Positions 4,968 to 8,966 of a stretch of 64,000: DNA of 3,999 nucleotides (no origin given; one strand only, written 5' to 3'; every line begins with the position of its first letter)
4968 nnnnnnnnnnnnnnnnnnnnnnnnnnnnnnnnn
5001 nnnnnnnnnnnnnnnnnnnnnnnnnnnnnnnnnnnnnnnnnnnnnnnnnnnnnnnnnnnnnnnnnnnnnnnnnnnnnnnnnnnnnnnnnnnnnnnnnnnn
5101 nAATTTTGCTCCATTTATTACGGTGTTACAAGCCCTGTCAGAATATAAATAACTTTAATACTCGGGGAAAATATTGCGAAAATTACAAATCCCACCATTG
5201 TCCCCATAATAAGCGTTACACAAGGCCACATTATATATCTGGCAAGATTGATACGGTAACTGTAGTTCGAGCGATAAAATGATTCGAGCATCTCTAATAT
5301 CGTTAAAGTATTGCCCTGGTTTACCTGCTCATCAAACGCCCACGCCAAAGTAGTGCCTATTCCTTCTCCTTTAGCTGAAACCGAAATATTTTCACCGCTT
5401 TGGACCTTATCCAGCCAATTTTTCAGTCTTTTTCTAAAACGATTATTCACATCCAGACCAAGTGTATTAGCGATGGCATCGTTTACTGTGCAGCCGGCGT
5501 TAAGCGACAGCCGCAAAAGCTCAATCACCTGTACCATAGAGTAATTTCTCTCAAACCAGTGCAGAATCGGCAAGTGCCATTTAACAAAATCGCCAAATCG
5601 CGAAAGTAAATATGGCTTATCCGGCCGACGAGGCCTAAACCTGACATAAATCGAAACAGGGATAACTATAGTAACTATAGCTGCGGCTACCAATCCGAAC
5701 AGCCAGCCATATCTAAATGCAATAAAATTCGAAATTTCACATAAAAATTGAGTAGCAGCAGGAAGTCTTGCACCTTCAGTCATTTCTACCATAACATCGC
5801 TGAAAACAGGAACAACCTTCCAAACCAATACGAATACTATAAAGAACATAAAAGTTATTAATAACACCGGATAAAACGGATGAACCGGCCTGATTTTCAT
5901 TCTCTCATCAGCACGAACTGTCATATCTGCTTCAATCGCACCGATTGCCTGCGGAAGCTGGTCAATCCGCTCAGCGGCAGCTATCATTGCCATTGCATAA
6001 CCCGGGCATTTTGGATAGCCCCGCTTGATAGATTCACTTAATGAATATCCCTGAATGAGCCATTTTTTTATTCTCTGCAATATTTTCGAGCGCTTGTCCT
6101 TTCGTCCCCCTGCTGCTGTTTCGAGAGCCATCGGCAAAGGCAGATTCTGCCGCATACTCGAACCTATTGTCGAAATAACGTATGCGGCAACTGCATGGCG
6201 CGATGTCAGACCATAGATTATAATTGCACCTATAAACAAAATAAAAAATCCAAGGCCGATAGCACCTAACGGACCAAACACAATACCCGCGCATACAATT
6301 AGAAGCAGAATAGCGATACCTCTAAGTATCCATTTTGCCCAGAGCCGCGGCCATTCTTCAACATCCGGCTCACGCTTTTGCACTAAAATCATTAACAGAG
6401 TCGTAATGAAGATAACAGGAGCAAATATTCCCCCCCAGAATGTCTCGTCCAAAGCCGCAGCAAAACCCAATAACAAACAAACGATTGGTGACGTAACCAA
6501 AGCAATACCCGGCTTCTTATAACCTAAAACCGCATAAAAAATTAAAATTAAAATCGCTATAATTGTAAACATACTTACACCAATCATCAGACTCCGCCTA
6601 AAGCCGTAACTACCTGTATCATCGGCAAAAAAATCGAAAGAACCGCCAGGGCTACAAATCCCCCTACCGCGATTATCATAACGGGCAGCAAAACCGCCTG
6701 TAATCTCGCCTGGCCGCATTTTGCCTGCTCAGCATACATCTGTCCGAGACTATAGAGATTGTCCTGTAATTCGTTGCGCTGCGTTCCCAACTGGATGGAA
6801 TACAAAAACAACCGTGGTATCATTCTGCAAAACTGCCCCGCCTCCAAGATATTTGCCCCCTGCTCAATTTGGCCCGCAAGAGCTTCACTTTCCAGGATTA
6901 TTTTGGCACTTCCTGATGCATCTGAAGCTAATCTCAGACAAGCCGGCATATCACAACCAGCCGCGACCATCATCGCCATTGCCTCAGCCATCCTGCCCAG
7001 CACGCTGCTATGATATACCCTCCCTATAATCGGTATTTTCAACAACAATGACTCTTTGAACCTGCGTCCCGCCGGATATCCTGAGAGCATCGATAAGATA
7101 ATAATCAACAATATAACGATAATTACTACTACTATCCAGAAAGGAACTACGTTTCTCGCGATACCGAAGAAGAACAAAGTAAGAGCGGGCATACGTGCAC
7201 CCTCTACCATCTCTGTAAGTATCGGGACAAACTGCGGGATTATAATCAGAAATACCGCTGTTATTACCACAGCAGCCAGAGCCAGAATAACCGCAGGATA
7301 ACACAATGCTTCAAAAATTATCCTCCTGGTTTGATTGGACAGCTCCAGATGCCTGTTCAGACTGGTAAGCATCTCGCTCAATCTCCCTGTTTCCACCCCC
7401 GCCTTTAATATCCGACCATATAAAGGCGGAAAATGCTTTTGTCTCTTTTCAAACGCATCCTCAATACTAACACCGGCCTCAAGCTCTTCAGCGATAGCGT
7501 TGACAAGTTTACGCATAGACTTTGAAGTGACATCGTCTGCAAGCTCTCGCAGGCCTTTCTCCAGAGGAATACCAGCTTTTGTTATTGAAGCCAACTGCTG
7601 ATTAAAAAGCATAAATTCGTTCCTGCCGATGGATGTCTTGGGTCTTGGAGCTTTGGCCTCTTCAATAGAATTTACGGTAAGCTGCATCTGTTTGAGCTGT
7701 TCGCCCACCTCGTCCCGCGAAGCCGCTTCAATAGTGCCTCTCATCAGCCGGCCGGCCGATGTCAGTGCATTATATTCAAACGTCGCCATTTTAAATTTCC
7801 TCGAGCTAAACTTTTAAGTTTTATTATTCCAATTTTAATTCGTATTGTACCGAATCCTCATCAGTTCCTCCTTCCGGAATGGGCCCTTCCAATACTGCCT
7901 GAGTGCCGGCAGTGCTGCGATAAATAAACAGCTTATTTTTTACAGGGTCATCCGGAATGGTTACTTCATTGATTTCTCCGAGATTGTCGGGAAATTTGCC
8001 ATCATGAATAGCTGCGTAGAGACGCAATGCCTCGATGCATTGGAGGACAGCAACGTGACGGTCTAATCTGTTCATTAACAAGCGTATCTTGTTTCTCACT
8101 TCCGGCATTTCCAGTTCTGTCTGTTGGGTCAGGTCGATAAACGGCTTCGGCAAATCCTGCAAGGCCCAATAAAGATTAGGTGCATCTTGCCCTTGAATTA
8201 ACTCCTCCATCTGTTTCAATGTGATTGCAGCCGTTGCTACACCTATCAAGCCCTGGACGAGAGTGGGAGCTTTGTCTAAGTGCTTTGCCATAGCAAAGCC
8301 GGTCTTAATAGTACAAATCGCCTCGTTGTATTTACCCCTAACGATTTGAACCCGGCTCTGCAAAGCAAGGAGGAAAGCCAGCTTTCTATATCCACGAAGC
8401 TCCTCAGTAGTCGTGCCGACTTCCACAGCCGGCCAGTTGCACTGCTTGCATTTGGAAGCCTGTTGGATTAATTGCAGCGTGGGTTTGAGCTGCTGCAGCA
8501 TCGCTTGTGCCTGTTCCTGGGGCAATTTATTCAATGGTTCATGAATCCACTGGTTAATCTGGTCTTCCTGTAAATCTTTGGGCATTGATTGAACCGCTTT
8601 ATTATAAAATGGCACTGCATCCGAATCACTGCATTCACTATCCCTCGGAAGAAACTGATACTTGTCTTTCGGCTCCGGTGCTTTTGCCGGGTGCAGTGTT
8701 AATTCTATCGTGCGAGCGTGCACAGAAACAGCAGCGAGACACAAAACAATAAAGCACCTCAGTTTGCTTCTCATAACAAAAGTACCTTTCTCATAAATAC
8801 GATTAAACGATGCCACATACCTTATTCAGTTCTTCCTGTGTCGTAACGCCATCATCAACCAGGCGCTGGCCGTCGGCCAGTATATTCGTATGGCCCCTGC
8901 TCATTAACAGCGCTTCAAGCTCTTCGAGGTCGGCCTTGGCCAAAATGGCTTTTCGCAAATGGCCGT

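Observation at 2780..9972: Atypical type IV filament operon: short ATPase, orphan secreted protein, two platform proteins, three pseudopilins, PilT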

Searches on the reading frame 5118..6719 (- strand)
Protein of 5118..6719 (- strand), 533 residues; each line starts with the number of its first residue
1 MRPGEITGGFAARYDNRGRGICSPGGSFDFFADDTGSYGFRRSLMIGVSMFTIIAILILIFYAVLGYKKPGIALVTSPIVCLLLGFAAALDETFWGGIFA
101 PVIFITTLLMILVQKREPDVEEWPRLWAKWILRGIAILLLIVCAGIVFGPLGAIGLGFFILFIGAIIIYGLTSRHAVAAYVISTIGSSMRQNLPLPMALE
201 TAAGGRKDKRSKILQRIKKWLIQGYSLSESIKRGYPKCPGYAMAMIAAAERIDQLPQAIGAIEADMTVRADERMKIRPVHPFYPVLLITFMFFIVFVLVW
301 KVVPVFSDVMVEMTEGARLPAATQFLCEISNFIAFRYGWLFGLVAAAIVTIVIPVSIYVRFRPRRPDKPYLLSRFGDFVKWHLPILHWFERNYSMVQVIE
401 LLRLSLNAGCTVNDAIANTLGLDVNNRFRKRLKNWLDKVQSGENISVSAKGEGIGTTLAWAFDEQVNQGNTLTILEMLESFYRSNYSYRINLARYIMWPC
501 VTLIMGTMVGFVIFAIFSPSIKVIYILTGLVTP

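Call 4: search_protein_families(library=pfam, proteins=[window:5118-6719:-], max_evalue=0.01)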
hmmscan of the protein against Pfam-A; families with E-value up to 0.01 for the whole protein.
window:5118-6719:- (533 aa): 1 family
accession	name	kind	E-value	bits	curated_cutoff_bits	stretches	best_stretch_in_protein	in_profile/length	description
PF00482.28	T2SSF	-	9.7e-19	68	25.2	2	183-304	3-125/125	Type II secretion system (T2SS), protein F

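Call 5: search_protein_families(library=ncbifam, proteins=[window:5118-6719:-], max_evalue=0.01)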
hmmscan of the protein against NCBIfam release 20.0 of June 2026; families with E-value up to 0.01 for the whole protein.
window:5118-6719:- (533 aa): 6 families
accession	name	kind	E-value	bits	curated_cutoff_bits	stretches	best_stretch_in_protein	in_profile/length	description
TIGR02120.1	GspF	equivalog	1.8e-22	80.2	424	1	189-523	76-397/401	type II secretion system inner membrane protein GspF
NF007861.0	PRK10573.1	equivalog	1.2e-17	64.1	401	1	178-527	61-398/401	protein transport protein HofC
NF052607.1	T4PiliAsmPilCThrm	equivalog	3.5e-15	56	700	1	209-527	100-404/406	type IV pilus assembly protein PilC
NF041012.2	T4P_ComGB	equivalog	5.8e-13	48.9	240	1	195-348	20-168/332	competence type IV pilus assembly protein ComGB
NF052606.1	T4PiliAsmPilCMyx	equivalog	2.5e-10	39.8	700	1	192-521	96-412/419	type IV pilus assembly protein PilC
NF047826.1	T3SSXpsF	equivalog_domain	9.5e-06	24.6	650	1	207-520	98-397/405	type II secretion system protein XpsF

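Call 77: find_homologous_proteins(query=window:5118-6587:-, max_evalue=1e-10)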
Query window:5118-6587:- (489 aa): 1031 proteins with E <= 1e-10 among 8000 candidates; the best 120 are listed.
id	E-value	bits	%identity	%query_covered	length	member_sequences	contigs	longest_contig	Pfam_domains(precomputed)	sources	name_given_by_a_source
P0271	0.0e+0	1085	100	100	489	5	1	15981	PF00482.29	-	-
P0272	3.0e-282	955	88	100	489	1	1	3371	PF00482.29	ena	-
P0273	1.4e-269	913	85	99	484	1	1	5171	PF00482.29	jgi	-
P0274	2.3e-257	873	79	100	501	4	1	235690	PF00482.29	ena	-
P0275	6.8e-244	828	75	96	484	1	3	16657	PF00482.29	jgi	-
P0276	2.7e-232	790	74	99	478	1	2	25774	PF00482.29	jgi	-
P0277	1.1e-231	788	72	100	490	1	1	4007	PF00482.29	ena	-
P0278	4.0e-231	786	73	99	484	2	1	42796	PF00482.29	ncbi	-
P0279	5.0e-227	773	70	99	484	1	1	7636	PF00482.29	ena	-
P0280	2.4e-225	767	69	99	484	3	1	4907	PF00482.29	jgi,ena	-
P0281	1.8e-224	764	69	96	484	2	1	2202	PF00482.29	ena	-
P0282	6.6e-224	762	71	97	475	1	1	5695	PF00482.29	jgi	jgi:type IV pilus assembly protein PilC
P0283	2.5e-222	757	69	96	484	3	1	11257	PF00482.29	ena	-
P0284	8.0e-222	755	70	94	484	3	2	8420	PF00482.29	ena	-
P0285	1.1e-221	755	69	94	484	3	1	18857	PF00482.29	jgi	-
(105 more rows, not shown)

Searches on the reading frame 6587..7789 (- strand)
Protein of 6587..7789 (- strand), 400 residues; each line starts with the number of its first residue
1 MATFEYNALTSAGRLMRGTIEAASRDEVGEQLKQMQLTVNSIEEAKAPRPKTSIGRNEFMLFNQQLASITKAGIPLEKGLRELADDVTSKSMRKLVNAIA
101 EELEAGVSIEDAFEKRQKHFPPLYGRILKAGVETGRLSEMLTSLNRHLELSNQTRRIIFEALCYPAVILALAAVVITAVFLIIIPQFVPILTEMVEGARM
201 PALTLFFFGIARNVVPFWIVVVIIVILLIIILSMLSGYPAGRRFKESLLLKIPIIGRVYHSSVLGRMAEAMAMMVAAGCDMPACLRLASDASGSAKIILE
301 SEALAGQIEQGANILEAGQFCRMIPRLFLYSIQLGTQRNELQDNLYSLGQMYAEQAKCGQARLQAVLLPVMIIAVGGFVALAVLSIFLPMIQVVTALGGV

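Call 4: search_protein_families(library=pfam, proteins=[window:6587-7789:-], max_evalue=0.01)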
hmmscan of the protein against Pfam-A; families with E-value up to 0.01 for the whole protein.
window:6587-7789:- (400 aa): 1 family
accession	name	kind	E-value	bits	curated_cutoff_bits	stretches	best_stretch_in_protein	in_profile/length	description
PF00482.28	T2SSF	-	1.2e-35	122.7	25.2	2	64-185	3-125/125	Type II secretion system (T2SS), protein F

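Call 5: search_protein_families(library=ncbifam, proteins=[window:6587-7789:-], max_evalue=0.01)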
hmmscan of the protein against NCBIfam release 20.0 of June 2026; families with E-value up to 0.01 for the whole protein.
window:6587-7789:- (400 aa): 6 families
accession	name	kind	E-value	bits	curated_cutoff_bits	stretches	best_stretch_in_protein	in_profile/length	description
TIGR02120.1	GspF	equivalog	9.3e-67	226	424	1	4-394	1-398/401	type II secretion system inner membrane protein GspF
NF007861.0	PRK10573.1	equivalog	6e-54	183.6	401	1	4-399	7-400/401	protein transport protein HofC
NF052607.1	T4PiliAsmPilCThrm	equivalog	3.3e-47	161.5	700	1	1-397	1-404/406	type IV pilus assembly protein PilC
NF052606.1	T4PiliAsmPilCMyx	equivalog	3.3e-43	148.1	700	1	2-396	20-417/419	type IV pilus assembly protein PilC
NF047826.1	T3SSXpsF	equivalog_domain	2.4e-41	141.9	650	1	1-398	1-405/405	type II secretion system protein XpsF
NF041012.2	T4P_ComGB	equivalog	2.9e-29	102.5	240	1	61-394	5-331/332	competence type IV pilus assembly protein ComGB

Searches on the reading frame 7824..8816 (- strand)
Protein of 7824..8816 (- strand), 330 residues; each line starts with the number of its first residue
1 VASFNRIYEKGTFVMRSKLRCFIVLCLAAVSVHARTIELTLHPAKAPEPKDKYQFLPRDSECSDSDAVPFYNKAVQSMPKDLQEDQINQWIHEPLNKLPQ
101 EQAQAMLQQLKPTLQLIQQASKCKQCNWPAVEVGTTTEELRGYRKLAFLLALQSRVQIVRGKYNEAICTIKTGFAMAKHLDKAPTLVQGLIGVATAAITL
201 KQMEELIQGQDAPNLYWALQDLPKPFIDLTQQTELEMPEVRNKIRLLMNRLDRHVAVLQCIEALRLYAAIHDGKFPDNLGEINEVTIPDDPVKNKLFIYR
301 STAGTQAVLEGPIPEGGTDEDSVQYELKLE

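Call 4: search_protein_families(library=pfam, proteins=[window:7824-8816:-], max_evalue=0.01)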
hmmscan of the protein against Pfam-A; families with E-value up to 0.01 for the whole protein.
window:7824-8816:- (330 aa): 0 families

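Call 5: search_protein_families(library=ncbifam, proteins=[window:7824-8816:-], max_evalue=0.01)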
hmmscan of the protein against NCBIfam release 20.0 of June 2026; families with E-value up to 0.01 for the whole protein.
window:7824-8816:- (330 aa): 0 families

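Call 11: find_homologous_proteins(query=window:7824-8816:-, max_evalue=0.001)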
Query window:7824-8816:- (330 aa): 354 proteins with E <= 0.001 among 1829 candidates; the best 120 are listed.
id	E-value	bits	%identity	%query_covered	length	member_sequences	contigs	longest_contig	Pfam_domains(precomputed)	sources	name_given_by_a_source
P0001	2.7e-208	709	100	96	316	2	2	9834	-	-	-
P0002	1.6e-143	496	70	96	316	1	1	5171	-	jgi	-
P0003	3.0e-142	492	69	96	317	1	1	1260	-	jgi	jgi:hypothetical protein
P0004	1.9e-133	463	66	96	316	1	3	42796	-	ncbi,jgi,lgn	-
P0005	4.2e-132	458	65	96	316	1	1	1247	-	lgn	-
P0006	7.3e-123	428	60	95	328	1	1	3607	-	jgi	jgi:hypothetical protein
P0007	2.4e-119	417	59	96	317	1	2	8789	-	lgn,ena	-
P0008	4.0e-119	416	59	96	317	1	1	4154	-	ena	-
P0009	4.0e-117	409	57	96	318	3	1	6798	-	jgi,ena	-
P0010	4.3e-117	409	56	96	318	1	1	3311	-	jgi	-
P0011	6.6e-117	409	58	95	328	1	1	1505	-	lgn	-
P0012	8.5e-117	408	58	96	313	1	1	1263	-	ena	-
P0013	3.8e-116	406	56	96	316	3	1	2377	-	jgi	-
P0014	5.7e-116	405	56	96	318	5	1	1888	-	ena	-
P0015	6.0e-116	405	56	96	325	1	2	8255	-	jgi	-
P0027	5.9e-113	396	56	96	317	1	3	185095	-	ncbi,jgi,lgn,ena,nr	ncbi:MAG TPA: hypothetical protein VMW72_26825 [Sedimentisphaerales bacterium]|nr:hypothetical prote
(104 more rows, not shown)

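Call 16: find_encoding_contigs(protein=P0027, flank=10000, max_places=2)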
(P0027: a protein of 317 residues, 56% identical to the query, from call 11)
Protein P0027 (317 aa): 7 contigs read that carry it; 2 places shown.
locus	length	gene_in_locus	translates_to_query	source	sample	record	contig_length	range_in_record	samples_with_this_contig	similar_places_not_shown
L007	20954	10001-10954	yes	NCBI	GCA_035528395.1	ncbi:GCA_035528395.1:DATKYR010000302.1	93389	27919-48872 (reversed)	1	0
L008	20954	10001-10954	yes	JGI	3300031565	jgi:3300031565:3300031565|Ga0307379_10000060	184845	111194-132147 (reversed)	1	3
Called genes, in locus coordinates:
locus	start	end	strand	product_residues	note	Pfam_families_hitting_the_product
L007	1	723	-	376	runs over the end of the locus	PF00571:CBS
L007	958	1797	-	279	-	PF07963:N_methyl (weak)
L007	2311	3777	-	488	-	PF13472:Lipase_GDSL_2 (faint)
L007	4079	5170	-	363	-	-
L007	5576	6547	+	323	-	-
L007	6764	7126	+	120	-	-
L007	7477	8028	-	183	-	-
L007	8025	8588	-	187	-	PF04542:Sigma70_r2, PF08281:Sigma70_r4_2, PF04545:Sigma70_r4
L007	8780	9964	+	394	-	PF00437:T2SSE, PF13191:AAA_16 (weak)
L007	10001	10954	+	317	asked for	-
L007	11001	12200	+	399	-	PF28597:T2SSF_N, PF00482:T2SSF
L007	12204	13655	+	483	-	PF00482:T2SSF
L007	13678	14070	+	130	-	-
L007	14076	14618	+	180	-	-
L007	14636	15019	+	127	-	-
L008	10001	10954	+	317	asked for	-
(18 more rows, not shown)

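Call 22: search_protein_representatives(protein=P0001)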
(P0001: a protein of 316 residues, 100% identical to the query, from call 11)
Query: 316 residues. Proteins with E-value up to 0.001 (for the whole library): 3015; up to 1e-10: 2041; up to 1e-30: 678. The best 150 are listed.
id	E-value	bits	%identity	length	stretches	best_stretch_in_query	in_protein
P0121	1.6e-92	326.7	48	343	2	2-230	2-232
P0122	3.9e-92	325.4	49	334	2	4-223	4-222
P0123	7.8e-90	317.9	47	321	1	8-315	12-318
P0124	4.4e-86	305.5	48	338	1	6-315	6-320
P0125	2.3e-79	283.5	48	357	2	24-228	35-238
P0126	1.8e-77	277.2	42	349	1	7-315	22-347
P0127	6.0e-77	275.6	44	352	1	17-316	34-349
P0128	9.7e-76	271.6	49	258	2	80-236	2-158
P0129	2.3e-75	270.4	45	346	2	18-227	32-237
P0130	4.3e-74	266.2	45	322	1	20-315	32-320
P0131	1.1e-72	261.6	44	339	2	8-229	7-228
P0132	2.5e-71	257.1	42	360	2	11-234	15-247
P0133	2.0e-69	250.9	40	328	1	21-313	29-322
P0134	4.6e-68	246.4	40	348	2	14-225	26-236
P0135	2.3e-67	244.1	43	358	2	1-235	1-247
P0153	2.4e-56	207.9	37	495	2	21-234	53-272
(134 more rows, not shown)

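Call 29: search_protein_families(library=pfam, proteins=[P0153], max_evalue=0.01)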
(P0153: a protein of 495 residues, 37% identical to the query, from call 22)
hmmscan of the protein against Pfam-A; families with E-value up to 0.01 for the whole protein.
P0153 (495 aa): 0 families

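Call 37: predict_structure(alignment_id=A1)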
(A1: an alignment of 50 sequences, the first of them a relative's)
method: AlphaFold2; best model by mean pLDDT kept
length: 316 residues; sequences in the alignment: 50
mean_pLDDT: 91.6   pTM: 0.89
mean pLDDT of the five models: 91.6, 91.6, 91.1, 91.1, 90.1
residues with pLDDT >= 90: 257; 70-90: 34; 50-70: 17; < 50: 8
segments of 3 or more residues with pLDDT < 50: 14-19
pLDDT, mean of each block of 10 residues (from residue 1): 52 45 93 86 97 98 96 97 97 98 98 85 82 98 98 99 96 95 98 96 97 96 93 94 98 96 96 93 93 93 86 97
secondary structure, 60 per line:
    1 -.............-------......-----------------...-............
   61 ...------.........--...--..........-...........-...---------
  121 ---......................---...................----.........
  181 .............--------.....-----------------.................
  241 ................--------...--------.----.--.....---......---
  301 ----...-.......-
elements in order: H2-14 E22-27 E49-52 H53-63 H70-78 H86-95 H97-107 E109-111 H124-145 H149-167 H172-193 H202-206 H224-256 E284-288 E292-297 E309-315

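Call 40: fold_search(model_id=the predicted structure, library=pdb)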
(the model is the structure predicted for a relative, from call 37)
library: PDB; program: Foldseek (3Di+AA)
matches with E <= 10: 148; with E <= 0.001: 0
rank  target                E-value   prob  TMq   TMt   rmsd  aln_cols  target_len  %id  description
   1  3woy                  6.7e-01  0.20  0.24  0.28  16.5       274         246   13  Crystal structure of CLASP2 TOG domain (TOG2) (released 2015-05-27)
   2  4ozt_E                9.0e-01  0.05  0.13  0.16  18.5       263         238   14  crystal structure of the ligand binding domains of the Bovicola ovis ecdysone receptor EcR/USP heterodimer (PonA cryst (released 2014-07-30)
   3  4kls_A                9.9e-01  0.05  0.13  0.13  16.0       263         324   11  DNA polymerase beta mismatched reactant complex with Mn2+, 10 min (released 2013-07-17)
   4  5upm_A                1.2e+00  0.06  0.18  0.10  19.4       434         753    8  Crystal structure of BhGH81 mutant in complex with laminaro-triose (released 2017-06-28)
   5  7bju_D                1.3e+00  0.04  0.14  0.17  18.4       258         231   11  Crystal structure of the ligand-binding domains of the heterodimer EcR/USP bound to the synthetic agonist BYI08346 (released 2021-04-07)
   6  1r1k_D                1.3e+00  0.04  0.12  0.15  19.0       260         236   13  Crystal structure of the ligand-binding domains of the heterodimer EcR/USP bound to ponasterone A (released 2003-11-18)
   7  8fit_A                1.4e+00  0.20  0.24  0.30  16.0       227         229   16  Multi-state design of two-state switchable hinge proteins (released 2023-08-16)
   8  6mq7_A                1.6e+00  0.15  0.24  0.30  13.4       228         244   15  Crystal structure of CLASP1 TOG2 domain at 1.78A resolution (released 2019-07-17)
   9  6xt4                  1.7e+00  0.21  0.24  0.31  11.4       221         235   12  C3_HD-1069 (1BH-69) - fusion protein of helical bundle and repeat protein (released 2020-12-23)
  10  5upi_A                1.7e+00  0.06  0.20  0.11  19.1       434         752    8  Crystal structure of BhGH81 mutant in complex with laminaro-biose (released 2017-06-28)
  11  4ub1_A                1.8e+00  0.04  0.13  0.13  16.1       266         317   10  DNA polymerase beta product complex with a templating adenine and 8-oxodGMP, 90 s (released 2014-11-12)
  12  8fit_C                2.0e+00  0.14  0.24  0.31  16.3       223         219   16  Multi-state design of two-state switchable hinge proteins (released 2023-08-16)
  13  6xns_F                2.1e+00  0.12  0.24  0.23  11.9       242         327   14  C3_crown-05 (released 2020-12-23)
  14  5fvc_I                2.1e+00  0.01  0.09  0.08  20.4       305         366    9  Structure of RNA-bound decameric HMPV nucleoprotein (released 2016-02-24)
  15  5cwl_B                2.2e+00  0.16  0.23  0.35   9.3       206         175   14  Crystal structure of de novo designed helical repeat protein DHR54 (released 2015-12-16)
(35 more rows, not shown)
